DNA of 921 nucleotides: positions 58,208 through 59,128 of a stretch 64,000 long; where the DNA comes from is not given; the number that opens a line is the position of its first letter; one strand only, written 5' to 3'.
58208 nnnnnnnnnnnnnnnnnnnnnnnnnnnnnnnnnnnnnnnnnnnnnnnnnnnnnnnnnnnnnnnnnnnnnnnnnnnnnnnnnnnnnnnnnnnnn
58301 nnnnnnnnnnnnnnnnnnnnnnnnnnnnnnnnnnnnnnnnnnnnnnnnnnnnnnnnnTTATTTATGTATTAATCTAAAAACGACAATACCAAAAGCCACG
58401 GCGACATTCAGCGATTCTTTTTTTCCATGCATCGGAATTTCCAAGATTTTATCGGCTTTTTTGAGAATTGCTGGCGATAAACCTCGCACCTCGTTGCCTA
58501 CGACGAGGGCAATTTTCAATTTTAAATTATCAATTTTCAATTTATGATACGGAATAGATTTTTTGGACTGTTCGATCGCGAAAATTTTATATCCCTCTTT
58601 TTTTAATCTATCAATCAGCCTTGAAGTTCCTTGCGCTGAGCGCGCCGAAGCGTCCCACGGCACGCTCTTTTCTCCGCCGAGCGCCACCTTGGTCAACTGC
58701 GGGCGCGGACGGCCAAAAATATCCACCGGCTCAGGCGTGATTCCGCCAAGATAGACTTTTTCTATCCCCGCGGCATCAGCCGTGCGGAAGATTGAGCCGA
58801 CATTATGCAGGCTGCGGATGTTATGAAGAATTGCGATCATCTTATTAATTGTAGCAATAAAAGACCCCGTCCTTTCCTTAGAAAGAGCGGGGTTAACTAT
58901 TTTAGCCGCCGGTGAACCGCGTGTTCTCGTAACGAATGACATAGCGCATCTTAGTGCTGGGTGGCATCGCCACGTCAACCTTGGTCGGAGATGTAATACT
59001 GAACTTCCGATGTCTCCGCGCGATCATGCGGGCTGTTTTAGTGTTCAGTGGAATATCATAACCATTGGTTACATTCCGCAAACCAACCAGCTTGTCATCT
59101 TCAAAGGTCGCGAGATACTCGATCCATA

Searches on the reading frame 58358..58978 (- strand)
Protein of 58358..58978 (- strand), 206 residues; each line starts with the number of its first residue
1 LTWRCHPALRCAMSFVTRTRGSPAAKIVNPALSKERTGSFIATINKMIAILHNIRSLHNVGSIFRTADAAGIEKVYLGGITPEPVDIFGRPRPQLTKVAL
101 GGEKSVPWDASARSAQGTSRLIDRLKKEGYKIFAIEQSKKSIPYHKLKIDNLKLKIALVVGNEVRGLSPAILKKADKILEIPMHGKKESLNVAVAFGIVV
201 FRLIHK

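Call 14: search_solved_structures(query=window:58358-58978:-, show_alignments=3)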
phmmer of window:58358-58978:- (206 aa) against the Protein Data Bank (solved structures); distinct sequences matched with E-value up to 0.001: 13.
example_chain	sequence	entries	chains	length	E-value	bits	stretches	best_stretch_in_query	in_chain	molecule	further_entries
7qiu_A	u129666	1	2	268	1.6e-16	63.6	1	41-203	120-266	rRNA methylase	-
1zjr_A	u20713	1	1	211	1e-15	61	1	47-202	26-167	tRNA (Guanosine-2'-O-)-methyltransferase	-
1gz0_A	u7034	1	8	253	4.2e-11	46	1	40-204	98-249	HYPOTHETICAL TRNA/RRNA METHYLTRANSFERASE YJFH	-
5kzk_A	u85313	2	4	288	1.3e-10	44.3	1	50-202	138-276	Probable RNA methyltransferase, TrmH family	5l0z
1ipa_A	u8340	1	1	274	1.4e-09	41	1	19-203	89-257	RNA 2'-O-RIBOSE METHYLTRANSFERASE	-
7edc_A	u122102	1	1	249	2.6e-08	36.8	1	49-202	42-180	tRNA (guanosine(18)-2'-O)-methyltransferase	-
1v2x_A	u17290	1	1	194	9e-08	35.1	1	48-202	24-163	tRNA (Gm18) methyltransferase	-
2ha8_A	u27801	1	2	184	1.7e-07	34.2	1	34-202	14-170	TAR (HIV-1) RNA loop binding protein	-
2i6d_A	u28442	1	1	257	6.6e-07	32.3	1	47-199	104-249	RNA methyltransferase, TrmH family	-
4x3l_A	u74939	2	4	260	3.1e-06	30.1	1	40-203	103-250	RNA 2'-O ribose methyltransferase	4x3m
9h1k_A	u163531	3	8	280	5.7e-06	29.2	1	46-203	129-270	23S rRNA methyltransferase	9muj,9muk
3gyq_A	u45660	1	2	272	0.00037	23.3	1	41-203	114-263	rRNA (adenosine-2'-O-)-methyltransferase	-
1x7o_A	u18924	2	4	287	0.00037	23.3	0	157-204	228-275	rRNA methyltransferase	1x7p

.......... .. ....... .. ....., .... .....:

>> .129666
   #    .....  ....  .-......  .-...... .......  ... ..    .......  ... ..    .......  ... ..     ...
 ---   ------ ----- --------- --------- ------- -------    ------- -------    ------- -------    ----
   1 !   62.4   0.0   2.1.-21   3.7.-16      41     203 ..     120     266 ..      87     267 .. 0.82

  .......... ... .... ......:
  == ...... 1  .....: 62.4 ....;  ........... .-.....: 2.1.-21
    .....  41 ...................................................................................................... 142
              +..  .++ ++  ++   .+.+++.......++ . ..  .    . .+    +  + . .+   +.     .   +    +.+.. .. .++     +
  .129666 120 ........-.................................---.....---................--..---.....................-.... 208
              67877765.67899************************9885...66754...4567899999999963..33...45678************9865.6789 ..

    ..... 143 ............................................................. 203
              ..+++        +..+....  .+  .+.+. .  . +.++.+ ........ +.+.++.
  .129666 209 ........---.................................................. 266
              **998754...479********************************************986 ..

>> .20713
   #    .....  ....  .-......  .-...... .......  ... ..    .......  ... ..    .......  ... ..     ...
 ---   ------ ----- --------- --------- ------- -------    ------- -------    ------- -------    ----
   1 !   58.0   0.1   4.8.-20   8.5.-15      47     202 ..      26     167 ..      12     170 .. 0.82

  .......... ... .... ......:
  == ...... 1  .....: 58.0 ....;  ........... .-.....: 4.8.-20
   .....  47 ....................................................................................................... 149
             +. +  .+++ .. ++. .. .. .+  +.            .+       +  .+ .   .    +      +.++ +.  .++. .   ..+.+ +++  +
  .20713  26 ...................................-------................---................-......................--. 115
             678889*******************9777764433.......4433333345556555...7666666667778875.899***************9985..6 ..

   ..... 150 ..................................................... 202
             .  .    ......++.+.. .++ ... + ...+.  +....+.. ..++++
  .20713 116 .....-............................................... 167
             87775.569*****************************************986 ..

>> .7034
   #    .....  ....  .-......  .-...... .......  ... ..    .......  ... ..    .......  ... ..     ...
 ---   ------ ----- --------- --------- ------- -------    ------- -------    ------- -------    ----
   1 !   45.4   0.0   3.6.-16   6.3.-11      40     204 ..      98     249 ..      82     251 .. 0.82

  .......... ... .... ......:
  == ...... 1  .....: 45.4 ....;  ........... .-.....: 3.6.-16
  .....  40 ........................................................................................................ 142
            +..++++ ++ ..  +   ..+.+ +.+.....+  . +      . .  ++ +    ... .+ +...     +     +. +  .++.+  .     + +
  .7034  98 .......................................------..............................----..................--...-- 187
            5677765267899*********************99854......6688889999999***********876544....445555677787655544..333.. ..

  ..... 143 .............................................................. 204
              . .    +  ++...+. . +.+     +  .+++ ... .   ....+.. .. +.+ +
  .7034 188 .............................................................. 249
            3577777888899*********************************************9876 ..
